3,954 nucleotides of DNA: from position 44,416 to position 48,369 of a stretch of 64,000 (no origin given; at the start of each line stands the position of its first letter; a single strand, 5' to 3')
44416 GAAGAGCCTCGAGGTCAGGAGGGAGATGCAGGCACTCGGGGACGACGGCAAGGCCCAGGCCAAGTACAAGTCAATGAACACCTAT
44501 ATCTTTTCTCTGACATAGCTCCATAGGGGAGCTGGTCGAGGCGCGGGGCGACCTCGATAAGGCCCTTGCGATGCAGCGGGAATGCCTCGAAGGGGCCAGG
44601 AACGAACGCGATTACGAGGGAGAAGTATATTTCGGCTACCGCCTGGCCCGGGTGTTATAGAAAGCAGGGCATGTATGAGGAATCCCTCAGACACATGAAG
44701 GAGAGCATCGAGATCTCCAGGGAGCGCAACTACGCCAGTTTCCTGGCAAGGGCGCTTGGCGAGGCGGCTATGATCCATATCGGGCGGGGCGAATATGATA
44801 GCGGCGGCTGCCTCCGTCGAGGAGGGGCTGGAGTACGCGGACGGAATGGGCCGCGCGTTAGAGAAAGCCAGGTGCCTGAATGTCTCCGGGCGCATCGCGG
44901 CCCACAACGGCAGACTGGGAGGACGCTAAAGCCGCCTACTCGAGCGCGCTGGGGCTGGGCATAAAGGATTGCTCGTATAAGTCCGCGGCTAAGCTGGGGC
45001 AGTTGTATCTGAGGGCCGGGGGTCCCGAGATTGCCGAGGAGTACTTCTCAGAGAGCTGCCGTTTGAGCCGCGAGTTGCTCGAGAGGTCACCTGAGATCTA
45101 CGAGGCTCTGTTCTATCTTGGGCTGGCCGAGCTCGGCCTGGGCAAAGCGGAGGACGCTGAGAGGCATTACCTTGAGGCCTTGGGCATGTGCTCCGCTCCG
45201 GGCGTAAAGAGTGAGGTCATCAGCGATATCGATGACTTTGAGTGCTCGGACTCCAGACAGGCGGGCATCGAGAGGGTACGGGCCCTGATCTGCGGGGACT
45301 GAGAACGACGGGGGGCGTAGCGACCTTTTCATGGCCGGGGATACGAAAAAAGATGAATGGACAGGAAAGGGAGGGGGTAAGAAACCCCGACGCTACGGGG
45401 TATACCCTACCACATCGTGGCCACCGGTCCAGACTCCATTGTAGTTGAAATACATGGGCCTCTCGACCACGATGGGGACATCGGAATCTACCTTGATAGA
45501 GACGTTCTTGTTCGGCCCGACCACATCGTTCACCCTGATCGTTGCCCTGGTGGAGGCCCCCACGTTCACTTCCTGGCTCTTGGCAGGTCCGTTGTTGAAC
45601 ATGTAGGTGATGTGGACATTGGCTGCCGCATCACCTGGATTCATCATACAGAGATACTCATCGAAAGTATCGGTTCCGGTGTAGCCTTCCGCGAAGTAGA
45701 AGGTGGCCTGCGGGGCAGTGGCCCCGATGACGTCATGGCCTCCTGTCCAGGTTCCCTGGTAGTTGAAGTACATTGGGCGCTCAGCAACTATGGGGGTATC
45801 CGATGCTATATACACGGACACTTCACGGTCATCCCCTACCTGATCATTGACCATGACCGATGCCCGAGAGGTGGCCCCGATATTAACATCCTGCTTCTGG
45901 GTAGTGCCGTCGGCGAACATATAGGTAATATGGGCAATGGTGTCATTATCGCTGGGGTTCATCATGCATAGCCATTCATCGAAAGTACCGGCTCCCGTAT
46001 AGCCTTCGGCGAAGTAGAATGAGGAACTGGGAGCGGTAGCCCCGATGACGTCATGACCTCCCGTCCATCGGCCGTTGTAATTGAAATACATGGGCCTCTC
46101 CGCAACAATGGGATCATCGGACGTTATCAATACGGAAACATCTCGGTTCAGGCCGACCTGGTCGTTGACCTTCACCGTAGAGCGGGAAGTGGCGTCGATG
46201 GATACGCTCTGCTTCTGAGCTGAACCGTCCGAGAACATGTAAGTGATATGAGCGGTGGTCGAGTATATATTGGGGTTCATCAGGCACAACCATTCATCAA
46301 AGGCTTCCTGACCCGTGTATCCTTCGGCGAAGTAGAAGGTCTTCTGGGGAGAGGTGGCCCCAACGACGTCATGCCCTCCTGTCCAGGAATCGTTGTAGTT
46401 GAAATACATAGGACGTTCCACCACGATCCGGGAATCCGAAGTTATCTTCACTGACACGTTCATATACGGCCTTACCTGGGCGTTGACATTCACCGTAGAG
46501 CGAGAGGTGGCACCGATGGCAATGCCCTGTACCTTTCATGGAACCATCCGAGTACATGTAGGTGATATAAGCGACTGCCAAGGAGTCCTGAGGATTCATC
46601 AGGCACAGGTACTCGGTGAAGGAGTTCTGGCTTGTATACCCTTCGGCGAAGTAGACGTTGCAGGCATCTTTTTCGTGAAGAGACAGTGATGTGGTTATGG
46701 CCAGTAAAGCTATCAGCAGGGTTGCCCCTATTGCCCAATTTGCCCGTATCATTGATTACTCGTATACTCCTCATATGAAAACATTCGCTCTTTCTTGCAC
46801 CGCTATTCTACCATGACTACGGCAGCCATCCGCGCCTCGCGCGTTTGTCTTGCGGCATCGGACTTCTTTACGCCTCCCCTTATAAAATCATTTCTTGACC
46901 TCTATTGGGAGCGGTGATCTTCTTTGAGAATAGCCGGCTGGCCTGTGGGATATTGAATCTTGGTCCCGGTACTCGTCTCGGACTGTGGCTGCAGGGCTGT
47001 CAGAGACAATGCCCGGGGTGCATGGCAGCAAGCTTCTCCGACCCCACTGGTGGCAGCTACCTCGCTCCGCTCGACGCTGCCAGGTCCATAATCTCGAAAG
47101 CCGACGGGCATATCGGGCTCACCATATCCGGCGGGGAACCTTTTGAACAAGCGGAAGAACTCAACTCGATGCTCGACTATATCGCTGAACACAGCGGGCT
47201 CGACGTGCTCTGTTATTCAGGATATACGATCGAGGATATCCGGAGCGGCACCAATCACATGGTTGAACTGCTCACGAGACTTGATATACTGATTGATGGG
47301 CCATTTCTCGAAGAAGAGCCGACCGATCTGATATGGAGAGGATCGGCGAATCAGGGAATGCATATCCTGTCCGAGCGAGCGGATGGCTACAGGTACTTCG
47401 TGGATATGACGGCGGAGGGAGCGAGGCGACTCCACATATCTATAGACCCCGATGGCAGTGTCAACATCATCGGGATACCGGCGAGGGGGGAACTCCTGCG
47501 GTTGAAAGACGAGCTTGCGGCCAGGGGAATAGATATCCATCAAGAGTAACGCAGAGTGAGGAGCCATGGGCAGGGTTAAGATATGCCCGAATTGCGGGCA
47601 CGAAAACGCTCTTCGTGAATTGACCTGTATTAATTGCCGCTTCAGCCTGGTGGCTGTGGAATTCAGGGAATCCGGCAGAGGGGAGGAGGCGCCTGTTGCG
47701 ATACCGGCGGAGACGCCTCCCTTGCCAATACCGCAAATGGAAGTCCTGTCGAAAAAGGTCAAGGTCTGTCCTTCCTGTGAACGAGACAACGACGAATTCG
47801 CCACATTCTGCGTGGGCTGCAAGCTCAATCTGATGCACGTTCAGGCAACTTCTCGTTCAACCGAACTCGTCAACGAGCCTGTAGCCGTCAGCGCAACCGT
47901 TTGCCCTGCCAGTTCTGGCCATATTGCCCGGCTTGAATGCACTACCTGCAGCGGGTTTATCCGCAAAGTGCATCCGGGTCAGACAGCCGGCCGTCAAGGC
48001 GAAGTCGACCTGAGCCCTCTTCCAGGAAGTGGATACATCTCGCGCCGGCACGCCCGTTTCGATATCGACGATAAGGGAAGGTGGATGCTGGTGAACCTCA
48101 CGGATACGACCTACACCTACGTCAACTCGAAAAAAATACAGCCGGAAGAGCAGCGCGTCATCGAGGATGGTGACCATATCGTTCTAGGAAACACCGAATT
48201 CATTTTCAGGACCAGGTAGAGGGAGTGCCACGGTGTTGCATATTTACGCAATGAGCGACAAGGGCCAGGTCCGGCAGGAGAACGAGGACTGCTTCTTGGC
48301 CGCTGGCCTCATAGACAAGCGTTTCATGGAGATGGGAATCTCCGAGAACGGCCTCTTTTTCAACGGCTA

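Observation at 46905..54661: Six-gene coupled operon: orphan NrdG-like radical-SAM activase, ZnR-FHA, PP2C, ZnR-Ser/Thr kinase-TM, coiled-coil unknown, ClpB-D2-like AAA+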

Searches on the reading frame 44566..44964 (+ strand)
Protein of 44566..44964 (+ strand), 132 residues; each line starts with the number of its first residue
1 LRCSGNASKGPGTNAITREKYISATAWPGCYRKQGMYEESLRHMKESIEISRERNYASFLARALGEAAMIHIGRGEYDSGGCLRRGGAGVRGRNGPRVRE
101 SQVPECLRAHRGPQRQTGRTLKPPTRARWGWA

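Call 8: search_protein_families(library=pfam, proteins=[window:44566-44964:+], max_evalue=0.01)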
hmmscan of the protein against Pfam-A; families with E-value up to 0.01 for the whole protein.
window:44566-44964:+ (132 aa): 2 families
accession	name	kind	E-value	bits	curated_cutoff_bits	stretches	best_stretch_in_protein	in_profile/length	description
PF13424.12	TPR_12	-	0.00012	22.6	30.1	1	30-78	12-62/77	Tetratricopeptide repeat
PF07719.23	TPR_2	-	0.0015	19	27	0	30-51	10-31/34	Tetratricopeptide repeat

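Call 107: search_protein_families(library=padloc, proteins=[window:44566-44964:+], max_evalue=0.001)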
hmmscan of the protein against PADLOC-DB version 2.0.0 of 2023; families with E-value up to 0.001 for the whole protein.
window:44566-44964:+ (132 aa): 0 families

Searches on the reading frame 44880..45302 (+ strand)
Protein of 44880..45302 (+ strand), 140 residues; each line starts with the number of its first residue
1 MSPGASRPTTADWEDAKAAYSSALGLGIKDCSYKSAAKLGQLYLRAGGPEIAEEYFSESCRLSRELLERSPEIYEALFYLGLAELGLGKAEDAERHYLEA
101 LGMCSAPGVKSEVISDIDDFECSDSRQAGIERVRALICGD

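Call 8: search_protein_families(library=pfam, proteins=[window:44880-45302:+], max_evalue=0.01)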
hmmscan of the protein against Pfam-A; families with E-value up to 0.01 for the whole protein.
window:44880-45302:+ (140 aa): 9 families
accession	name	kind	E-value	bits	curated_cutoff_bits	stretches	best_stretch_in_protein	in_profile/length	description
PF13432.12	TPR_16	-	3.2e-08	34.3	32.7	1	38-103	2-60/65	Tetratricopeptide repeat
PF13424.12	TPR_12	-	2.7e-07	31.1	30.1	1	38-104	8-75/77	Tetratricopeptide repeat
PF07719.23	TPR_2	-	2.1e-05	24.7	27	1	75-101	2-28/34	Tetratricopeptide repeat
PF13374.12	TPR_10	-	3.5e-05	24.1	27.5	0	36-68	5-37/42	Tetratricopeptide repeat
PF00515.34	TPR_1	-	0.00046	20.3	27.8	0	75-101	2-28/34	Tetratricopeptide repeat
PF13428.12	TPR_14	-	0.00083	20.3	23.5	0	38-74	6-38/44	Tetratricopeptide repeat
PF13431.12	TPR_17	-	0.00088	19.8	24.4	0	65-94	4-33/34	Tetratricopeptide repeat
PF13181.12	TPR_8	-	0.0095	16.5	25.7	0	36-64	4-32/34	Tetratricopeptide repeat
PF13174.12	TPR_6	-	0.0098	16.9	26.3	0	75-97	1-23/33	Tetratricopeptide repeat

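Call 107: search_protein_families(library=padloc, proteins=[window:44880-45302:+], max_evalue=0.001)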
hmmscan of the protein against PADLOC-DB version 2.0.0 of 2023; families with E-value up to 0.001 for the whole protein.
window:44880-45302:+ (140 aa): 1 family
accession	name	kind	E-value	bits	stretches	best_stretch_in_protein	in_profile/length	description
PDLC01171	TPR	-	4.8e-07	27.2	1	11-103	155-245/504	TPR repeats containing protein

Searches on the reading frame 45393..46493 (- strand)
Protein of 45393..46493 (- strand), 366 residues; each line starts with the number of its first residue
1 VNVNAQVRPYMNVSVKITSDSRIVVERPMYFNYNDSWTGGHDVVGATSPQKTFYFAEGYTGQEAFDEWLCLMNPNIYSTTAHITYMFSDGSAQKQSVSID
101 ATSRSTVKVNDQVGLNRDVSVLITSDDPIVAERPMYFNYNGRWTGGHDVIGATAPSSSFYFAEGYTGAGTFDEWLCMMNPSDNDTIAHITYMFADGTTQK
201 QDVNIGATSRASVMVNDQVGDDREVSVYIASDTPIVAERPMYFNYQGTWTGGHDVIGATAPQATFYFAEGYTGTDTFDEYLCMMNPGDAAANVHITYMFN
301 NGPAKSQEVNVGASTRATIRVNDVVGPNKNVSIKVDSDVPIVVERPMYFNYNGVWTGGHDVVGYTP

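Call 8: search_protein_families(library=pfam, proteins=[window:45393-46493:-], max_evalue=0.01)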
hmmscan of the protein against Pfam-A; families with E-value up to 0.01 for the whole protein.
window:45393-46493:- (366 aa): 6 families
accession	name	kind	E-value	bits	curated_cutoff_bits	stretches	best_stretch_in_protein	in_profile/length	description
PF18986.5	DUF5719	-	1e-15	58.1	26.2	1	153-342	47-238/319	Family of unknown function (DUF5719)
PF07100.16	ASRT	-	1.3e-15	57.8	25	1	278-344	27-99/119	Anabaena sensory rhodopsin transducer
PF10261.15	FIT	-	3.9e-06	27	21.4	0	245-257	119-131/240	Fat storage-inducing transmembrane protein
PF16129.10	DUF4841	-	0.0021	18.7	25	0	292-318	39-64/69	Domain of unknown function (DUF4841)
PF22820.2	TcaA_3rd_4th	-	0.0022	18.4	27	0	291-312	42-63/73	TcaA protein 3rd/4th domain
PF07496.21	zf-CW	-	0.0093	16.4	27.5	0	172-184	25-37/47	CW-type Zinc Finger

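Call 107: search_protein_families(library=padloc, proteins=[window:45393-46493:-], max_evalue=0.001)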
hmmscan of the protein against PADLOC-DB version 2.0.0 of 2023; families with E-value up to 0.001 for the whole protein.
window:45393-46493:- (366 aa): 0 families

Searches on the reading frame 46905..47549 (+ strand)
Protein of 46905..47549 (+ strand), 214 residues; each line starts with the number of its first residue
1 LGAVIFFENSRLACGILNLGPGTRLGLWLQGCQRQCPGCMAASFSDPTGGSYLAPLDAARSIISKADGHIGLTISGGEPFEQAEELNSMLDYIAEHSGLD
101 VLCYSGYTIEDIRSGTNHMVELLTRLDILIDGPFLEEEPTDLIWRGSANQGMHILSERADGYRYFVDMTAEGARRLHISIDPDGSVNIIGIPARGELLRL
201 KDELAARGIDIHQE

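Call 4: search_protein_families(library=pfam, proteins=[window:46905-47549:+], max_evalue=0.01)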
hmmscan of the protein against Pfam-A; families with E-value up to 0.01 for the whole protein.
window:46905-47549:+ (214 aa): 1 family
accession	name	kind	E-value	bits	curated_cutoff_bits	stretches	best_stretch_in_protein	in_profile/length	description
PF13353.11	Fer4_12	-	7e-30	104.5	22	1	20-152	3-136/137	4Fe-4S single cluster domain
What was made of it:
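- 46905..47549 (+): NrdG/PflA-like radical-SAM protein (214 aa). Cluster motif C32-x3-C36-x2-C39 at 46998-47021. GGEP and RGSxNQ motifs present. About 55-aa C-terminal extension. Fer4_12 7e-30 (call 4).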

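Call 5: search_protein_families(library=padloc, proteins=[window:46905-47549:+], max_evalue=0.01)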
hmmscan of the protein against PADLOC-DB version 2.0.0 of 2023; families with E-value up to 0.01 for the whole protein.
window:46905-47549:+ (214 aa): 0 families

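Call 13: search_protein_families(library=ncbifam, proteins=[window:46905-47549:+], max_evalue=0.01)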
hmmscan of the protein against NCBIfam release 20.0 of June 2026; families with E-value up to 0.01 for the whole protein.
window:46905-47549:+ (214 aa): 11 families
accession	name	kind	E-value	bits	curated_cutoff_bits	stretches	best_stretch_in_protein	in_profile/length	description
TIGR02491.1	NrdG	equivalog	2.3e-25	89.3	126.1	1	20-153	13-151/154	anaerobic ribonucleoside-triphosphate reductase activating protein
NF008335.0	PRK11121.1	equivalog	8.5e-19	67.8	199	1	17-155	12-153/154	anaerobic ribonucleoside-triphosphate reductase-activating protein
TIGR02826.1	RNR_activ_nrdG3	equivalog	7.1e-09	35.7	151.7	1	25-141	18-126/148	anaerobic ribonucleoside-triphosphate reductase activating protein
TIGR02493.1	PFLA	equivalog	5.5e-08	32.5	231.75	1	20-107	13-104/235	pyruvate formate-lyase-activating protein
TIGR02495.1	NrdG2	equivalog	1.1e-05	24.9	131.15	1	27-101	21-93/193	anaerobic ribonucleoside-triphosphate reductase activating protein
TIGR04041.1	activase_YjjW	hypoth_equivalog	0.00019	20.9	250.2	0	20-39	15-34/276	YjjW family glycine radical enzyme activase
TIGR02494.1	PFLE_PFLC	subfamily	0.0002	20.7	174.35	0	71-96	126-151/293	glycyl-radical enzyme activating protein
NF008356.0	PRK11145.1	equivalog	0.00075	18.9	375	1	12-96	11-98/246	pyruvate formate lyase 1-activating protein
NF033717.2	HPDL_rSAM_activ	equivalog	0.0029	16.9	420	0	70-108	132-170/311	4-hydroxyphenylacetate decarboxylase activase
NF045646.2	rSAM_Se_TrsS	equivalog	0.0062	15.1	490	1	31-80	95-144/441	radical SAM (seleno)protein TrsS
NF048010.1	SfplDhtActHpsHDes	equivalog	0.0094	14.8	430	0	71-91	134-154/298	(2S)-3-sulfopropanediol dehydratase activating enzyme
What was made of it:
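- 46905..47549 (+): TIGR02491 NrdG scores 89 bits, below the 126-bit cut-off (call 13).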

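Call 14: search_protein_families(library=phrogs, proteins=[window:46905-47549:+], max_evalue=0.001)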
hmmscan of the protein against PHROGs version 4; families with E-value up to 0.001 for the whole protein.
window:46905-47549:+ (214 aa): 3 families
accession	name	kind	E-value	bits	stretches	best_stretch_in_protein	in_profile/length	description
phrog_626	-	DNA, RNA and nucleotide metabolism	7.4e-26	91.7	1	20-157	14-155/164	anaerobic ribonucleotide reductase small subunit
phrog_20267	-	DNA, RNA and nucleotide metabolism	5.8e-07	30.2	1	104-154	2-47/61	anaerobic ribonucleoside reductase small subunit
phrog_2076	-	moron, auxiliary metabolic gene and host takeover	8.5e-06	26.4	1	25-95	34-111/247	QueE-like radical SAM domain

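Call 93: search_solved_structures(query=window:46905-47549:+, max_evalue=0.001, show_alignments=1)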
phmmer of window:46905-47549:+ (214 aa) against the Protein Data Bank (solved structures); distinct sequences matched with E-value up to 0.001: 0.
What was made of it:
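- Tried and rejected: The single sequence gave no PDB hit (call 93).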

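Call 96: search_solved_structures(query=A6, max_evalue=0.01, show_alignments=1)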
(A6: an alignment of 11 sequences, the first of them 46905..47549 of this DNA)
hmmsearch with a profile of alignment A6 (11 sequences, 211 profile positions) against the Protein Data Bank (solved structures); distinct sequences matched with E-value up to 0.01: 7.
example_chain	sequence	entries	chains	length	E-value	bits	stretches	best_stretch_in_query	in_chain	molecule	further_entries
8fo0_A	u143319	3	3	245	1.1e-13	54.1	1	11-151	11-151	Pyruvate formate-lyase 1-activating enzyme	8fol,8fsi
3c8f_A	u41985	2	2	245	3e-13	52.7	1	11-150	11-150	Pyruvate formate-lyase 1-activating enzyme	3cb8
5tgs_A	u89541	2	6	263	0.0014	21.1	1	23-89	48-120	7-carboxy-7-deazaguanine synthase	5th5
6b4c_A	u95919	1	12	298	0.0066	18.9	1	29-97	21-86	Viperin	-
9dgw_A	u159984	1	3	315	0.0074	18.8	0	29-97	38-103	Radical SAM core domain-containing protein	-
9dfw_A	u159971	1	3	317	0.0076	18.7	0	29-97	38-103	Radical SAM core domain-containing protein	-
7n7i_A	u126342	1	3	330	0.008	18.7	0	29-97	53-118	Viperin-like enzyme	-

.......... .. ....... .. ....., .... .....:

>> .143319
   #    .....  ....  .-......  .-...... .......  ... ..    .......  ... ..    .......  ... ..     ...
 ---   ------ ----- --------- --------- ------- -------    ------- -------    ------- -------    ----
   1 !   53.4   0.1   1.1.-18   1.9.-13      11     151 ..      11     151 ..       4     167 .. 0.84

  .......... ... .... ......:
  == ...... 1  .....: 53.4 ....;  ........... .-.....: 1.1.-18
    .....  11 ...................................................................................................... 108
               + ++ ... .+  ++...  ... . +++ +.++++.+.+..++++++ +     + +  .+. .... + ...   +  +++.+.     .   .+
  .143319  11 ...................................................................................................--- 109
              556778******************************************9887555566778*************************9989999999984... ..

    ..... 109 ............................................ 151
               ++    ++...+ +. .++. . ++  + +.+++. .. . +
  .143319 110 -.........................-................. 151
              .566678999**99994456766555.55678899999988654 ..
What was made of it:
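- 46905..47549 (+): The family profile hits PFL-activating enzyme 3C8F/8FO0 at 1e-13 (call 96).
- Tried and rejected: The family profile did (call 96).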

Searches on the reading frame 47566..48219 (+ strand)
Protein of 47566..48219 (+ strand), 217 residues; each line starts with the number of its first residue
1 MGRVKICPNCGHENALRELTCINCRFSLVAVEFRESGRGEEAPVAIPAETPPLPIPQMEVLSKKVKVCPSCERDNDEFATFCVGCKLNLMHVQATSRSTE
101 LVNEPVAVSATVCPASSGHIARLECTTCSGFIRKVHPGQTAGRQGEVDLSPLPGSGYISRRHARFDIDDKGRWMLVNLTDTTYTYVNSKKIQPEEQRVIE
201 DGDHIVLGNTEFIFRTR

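Call 4: search_protein_families(library=pfam, proteins=[window:47566-48219:+], max_evalue=0.01)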
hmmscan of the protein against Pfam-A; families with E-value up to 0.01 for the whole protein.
window:47566-48219:+ (217 aa): 4 families
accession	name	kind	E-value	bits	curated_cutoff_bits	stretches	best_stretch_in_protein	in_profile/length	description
PF00498.31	FHA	-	2e-12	47.8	20.7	1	142-208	4-67/67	FHA domain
PF12773.13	DZR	-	3.1e-07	30.9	27.3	1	7-85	1-44/45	Double zinc ribbon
PF16697.10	Yop-YscD_cpl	-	4.8e-05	24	33.2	1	158-215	36-91/94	Inner membrane component of T3SS, cytoplasmic domain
PF13240.11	Zn_Ribbon_1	-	0.0021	18.2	25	1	7-24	2-19/23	zinc-ribbon domain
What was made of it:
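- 47566..48219 (+): Double zinc-ribbon (aa 7-85) plus FHA (aa 142-208) phospho-threonine reader. FHA 2e-12 and DZR 3e-7 (call 4).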

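Call 5: search_protein_families(library=padloc, proteins=[window:47566-48219:+], max_evalue=0.01)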
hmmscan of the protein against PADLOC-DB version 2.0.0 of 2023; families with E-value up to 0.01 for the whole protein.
window:47566-48219:+ (217 aa): 0 families

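Call 13: search_protein_families(library=ncbifam, proteins=[window:47566-48219:+], max_evalue=0.01)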
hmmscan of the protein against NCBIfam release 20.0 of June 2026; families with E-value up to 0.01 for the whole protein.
window:47566-48219:+ (217 aa): 7 families
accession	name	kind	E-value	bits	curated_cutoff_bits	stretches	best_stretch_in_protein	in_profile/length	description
NF041660.2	oxygluDhInhib_OdhI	equivalog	2.3e-05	24.2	200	1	137-214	56-127/130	oxoglutarate dehydrogenase inhibitor Odhl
NF049868.1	FhaB_Rv0019c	equivalog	0.00012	22.1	125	1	156-212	103-156/158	FHA domain-containing protein FhaB/FipA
NF011149.0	PRK14559.1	equivalog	0.00047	19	374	0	67-123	3-54/642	serine/threonine phosphatase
NF053632.1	heli_RadD_YejH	equivalog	0.0011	17.4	720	0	64-95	428-459/573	DNA repair helicase RadD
NF049953.1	ribbon_DG_selen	exception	0.0042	17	130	0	63-96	3-36/172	zinc ribbon-containing (seleno)protein DG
NF003161.0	PRK04136.1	equivalog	0.0043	16.6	54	0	4-26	14-36/49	50S ribosomal protein L40e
NF052573.1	HisKinEspAMyxo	equivalog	0.0047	15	1400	1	113-210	18-114/755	serine histidine kinase EspA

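Call 14: search_protein_families(library=phrogs, proteins=[window:47566-48219:+], max_evalue=0.001)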
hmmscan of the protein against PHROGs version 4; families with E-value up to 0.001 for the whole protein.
window:47566-48219:+ (217 aa): 0 families
